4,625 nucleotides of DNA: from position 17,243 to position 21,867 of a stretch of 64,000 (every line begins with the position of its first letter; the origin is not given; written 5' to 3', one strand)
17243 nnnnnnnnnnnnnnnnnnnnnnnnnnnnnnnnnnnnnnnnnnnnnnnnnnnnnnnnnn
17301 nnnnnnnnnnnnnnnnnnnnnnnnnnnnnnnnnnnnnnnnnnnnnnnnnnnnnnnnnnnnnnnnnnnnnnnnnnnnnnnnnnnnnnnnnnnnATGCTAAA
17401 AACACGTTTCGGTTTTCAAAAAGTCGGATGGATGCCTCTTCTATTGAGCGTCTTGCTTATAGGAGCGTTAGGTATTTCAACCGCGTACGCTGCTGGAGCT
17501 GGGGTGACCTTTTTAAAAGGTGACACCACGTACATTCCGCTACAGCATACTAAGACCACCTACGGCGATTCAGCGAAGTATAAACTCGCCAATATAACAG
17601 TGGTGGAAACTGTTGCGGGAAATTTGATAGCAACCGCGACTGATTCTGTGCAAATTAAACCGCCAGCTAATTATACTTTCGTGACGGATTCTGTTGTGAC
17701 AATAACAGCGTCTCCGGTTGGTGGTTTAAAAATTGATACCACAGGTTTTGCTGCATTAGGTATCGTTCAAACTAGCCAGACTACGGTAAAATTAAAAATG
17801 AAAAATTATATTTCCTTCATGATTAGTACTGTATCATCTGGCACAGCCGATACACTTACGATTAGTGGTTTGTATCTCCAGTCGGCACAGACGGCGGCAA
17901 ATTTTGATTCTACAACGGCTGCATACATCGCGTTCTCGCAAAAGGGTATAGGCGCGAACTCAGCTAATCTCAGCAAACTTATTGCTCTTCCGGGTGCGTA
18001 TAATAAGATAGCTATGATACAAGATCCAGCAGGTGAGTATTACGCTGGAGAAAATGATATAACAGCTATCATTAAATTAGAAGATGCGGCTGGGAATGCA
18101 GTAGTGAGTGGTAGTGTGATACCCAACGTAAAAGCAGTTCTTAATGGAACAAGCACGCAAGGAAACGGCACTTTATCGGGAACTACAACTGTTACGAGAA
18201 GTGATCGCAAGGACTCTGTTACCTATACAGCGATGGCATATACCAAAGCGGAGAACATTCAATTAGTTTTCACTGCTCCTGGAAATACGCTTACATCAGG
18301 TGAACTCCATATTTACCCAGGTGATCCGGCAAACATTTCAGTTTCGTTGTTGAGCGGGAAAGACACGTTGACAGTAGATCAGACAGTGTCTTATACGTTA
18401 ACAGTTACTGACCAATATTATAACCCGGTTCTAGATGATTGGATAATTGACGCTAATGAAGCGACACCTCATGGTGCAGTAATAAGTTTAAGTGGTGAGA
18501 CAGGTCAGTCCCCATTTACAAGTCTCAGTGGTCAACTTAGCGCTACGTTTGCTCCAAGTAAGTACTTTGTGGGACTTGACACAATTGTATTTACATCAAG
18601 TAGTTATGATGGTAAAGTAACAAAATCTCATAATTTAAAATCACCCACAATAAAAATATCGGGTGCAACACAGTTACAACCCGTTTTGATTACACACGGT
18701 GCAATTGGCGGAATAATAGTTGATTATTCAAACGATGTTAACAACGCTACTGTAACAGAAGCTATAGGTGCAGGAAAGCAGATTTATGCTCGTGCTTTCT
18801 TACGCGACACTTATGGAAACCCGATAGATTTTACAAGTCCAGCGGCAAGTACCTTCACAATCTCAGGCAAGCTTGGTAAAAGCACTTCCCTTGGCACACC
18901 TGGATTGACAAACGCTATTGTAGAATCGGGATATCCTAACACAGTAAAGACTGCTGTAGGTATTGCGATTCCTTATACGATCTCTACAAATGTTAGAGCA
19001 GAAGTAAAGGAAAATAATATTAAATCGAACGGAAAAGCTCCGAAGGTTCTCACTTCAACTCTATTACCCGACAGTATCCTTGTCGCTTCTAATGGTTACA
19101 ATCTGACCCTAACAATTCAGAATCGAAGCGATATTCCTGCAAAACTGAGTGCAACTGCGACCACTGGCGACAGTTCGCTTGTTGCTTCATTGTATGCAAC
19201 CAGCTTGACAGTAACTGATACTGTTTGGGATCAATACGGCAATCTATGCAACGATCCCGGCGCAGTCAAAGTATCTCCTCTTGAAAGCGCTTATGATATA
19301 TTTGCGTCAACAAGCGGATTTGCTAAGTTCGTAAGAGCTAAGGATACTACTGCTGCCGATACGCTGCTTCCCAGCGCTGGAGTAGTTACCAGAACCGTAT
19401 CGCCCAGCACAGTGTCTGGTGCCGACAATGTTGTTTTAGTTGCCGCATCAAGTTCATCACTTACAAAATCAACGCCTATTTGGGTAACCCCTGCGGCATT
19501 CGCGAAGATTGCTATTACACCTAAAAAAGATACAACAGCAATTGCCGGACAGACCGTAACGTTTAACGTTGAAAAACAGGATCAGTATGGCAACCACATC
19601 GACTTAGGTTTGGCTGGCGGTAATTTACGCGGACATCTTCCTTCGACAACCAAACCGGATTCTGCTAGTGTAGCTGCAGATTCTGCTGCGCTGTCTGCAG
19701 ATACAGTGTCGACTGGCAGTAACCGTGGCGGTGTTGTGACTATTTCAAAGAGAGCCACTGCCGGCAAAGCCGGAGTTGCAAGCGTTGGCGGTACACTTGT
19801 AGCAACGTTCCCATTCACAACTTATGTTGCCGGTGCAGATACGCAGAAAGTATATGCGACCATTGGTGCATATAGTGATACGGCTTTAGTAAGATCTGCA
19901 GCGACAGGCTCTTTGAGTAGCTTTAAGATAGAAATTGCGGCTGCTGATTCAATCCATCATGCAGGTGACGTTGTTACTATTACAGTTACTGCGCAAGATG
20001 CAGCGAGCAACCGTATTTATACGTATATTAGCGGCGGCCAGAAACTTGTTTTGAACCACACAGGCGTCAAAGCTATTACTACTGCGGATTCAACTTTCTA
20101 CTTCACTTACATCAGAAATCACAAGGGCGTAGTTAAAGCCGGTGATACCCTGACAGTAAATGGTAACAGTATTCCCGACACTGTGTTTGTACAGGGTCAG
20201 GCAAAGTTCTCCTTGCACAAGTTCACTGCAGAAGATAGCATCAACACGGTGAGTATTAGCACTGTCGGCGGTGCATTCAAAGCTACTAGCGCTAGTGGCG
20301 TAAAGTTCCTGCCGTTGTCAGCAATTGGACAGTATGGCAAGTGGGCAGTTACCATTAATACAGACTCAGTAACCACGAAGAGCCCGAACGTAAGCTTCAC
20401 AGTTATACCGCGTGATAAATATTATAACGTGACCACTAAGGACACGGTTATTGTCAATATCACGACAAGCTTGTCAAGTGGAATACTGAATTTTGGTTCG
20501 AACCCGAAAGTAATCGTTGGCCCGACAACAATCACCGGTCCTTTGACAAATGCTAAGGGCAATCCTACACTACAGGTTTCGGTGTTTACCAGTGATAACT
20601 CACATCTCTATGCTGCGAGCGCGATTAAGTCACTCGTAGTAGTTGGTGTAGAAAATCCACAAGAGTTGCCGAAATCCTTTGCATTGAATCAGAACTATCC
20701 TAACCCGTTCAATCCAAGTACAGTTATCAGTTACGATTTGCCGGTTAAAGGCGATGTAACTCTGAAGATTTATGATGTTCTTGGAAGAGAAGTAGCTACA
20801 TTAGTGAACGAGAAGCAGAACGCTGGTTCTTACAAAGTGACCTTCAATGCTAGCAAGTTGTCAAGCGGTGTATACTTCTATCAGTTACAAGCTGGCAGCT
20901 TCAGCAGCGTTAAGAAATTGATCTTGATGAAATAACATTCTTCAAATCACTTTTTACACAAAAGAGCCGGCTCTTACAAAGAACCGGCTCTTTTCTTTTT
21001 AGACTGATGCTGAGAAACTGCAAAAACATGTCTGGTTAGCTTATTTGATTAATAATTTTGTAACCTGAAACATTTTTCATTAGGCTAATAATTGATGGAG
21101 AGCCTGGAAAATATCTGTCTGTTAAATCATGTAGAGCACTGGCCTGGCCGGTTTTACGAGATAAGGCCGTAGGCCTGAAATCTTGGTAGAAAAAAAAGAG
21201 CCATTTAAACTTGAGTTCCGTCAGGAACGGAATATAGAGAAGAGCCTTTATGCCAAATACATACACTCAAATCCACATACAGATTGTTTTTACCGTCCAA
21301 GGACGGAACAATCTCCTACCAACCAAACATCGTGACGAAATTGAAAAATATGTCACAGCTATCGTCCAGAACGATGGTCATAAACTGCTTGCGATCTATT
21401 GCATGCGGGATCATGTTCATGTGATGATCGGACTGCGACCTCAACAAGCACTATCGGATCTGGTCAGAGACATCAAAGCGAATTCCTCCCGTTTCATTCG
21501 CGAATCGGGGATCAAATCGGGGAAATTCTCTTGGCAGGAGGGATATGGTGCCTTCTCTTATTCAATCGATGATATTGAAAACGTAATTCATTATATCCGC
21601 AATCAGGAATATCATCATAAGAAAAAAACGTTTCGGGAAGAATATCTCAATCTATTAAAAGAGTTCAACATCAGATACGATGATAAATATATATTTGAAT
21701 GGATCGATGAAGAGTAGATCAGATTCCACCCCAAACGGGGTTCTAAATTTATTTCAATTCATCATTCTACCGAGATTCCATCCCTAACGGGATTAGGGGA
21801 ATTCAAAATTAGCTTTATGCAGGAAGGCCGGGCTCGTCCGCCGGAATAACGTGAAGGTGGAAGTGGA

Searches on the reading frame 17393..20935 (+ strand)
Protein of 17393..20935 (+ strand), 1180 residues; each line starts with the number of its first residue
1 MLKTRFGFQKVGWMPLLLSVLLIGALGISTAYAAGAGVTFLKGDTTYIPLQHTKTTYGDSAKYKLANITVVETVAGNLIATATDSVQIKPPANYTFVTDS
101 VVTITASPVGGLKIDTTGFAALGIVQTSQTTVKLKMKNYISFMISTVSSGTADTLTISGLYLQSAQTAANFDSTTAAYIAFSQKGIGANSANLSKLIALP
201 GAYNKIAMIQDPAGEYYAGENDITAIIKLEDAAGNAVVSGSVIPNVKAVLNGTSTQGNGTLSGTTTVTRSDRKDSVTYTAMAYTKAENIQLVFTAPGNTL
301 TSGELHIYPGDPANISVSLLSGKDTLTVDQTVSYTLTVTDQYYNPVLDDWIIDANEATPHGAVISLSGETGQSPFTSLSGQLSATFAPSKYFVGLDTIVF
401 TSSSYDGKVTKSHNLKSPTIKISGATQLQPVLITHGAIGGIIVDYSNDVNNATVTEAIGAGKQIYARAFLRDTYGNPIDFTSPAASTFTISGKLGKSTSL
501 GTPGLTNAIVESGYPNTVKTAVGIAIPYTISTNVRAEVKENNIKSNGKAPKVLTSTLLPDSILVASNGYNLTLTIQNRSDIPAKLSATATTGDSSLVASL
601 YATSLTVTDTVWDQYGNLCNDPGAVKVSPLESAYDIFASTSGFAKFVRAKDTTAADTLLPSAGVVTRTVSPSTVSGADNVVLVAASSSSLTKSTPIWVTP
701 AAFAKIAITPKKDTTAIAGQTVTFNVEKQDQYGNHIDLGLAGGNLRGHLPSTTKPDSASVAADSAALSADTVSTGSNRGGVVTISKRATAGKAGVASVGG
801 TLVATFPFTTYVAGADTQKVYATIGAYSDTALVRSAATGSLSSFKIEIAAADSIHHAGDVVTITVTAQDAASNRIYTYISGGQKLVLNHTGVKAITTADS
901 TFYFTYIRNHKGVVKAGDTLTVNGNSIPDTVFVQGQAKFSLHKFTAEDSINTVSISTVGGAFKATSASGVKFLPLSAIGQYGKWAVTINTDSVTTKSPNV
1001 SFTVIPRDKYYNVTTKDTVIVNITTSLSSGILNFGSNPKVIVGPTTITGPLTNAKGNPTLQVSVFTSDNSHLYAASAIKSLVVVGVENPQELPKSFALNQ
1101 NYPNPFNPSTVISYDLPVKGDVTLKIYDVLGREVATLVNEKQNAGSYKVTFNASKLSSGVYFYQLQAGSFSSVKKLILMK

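Call 7: search_protein_families(library=pfam, proteins=[window:17393-20935:+])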
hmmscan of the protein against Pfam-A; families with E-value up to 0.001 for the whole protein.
window:17393-20935:+ (1180 aa): 2 families
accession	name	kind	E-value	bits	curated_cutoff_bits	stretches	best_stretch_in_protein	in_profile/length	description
PF18962.6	Por_Secre_tail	-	2.3e-13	50.7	27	1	1102-1177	2-74/75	Secretion system C-terminal sorting domain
PF13585.12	CHU_C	-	0.00066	20.2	27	0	1121-1167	28-72/86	CHU_C Type IX secretion signal domain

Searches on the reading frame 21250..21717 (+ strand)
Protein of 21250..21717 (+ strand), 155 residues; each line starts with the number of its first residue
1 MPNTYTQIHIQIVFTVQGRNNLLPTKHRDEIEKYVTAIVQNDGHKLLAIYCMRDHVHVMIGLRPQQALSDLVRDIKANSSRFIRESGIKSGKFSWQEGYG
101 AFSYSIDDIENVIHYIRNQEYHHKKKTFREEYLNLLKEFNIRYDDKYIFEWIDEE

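Call 7: search_protein_families(library=pfam, proteins=[window:21250-21717:+])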
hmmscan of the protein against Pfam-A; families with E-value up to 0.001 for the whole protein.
window:21250-21717:+ (155 aa): 1 family
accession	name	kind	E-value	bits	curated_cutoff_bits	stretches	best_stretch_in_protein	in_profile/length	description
PF01797.21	Y1_Tnp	-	1.3e-24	87.1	23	1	5-119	2-121/121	Transposase IS200 like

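Call 24: search_protein_families(library=ncbifam, proteins=[window:21250-21717:+], max_evalue=0.01)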
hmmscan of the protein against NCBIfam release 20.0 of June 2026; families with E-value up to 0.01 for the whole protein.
window:21250-21717:+ (155 aa): 2 families
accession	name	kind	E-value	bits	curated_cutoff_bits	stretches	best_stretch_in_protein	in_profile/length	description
NF033573.1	transpos_IS200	equivalog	2e-19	70.1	55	1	4-118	7-126/126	IS200/IS605 family transposase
NF047646.1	REP_Tyr_transpos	equivalog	3.4e-10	40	80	1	14-118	17-129/146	REP-associated tyrosine transposase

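Call 76: search_solved_structures(query=window:21250-21717:+, max_evalue=0.01)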
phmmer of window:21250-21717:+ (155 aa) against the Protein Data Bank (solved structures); distinct sequences matched with E-value up to 0.01: 6.
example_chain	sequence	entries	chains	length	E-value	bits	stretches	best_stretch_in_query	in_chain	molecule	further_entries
2xm3_A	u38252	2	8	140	3.2e-07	33.7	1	7-118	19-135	TRANSPOSASE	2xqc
2xma_A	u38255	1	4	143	3.4e-07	33.6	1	7-118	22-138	TRANSPOSASE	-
2xo6_A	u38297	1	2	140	5.9e-07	32.8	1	7-89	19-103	TRANSPOSASE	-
2fyx_A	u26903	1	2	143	2.1e-06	31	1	8-119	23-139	transposase, putative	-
2f4f_A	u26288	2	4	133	0.0001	25.5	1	12-117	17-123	Transposase, putative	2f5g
2ec2_A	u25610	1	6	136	0.0014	21.8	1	19-102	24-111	136aa long hypothetical transposase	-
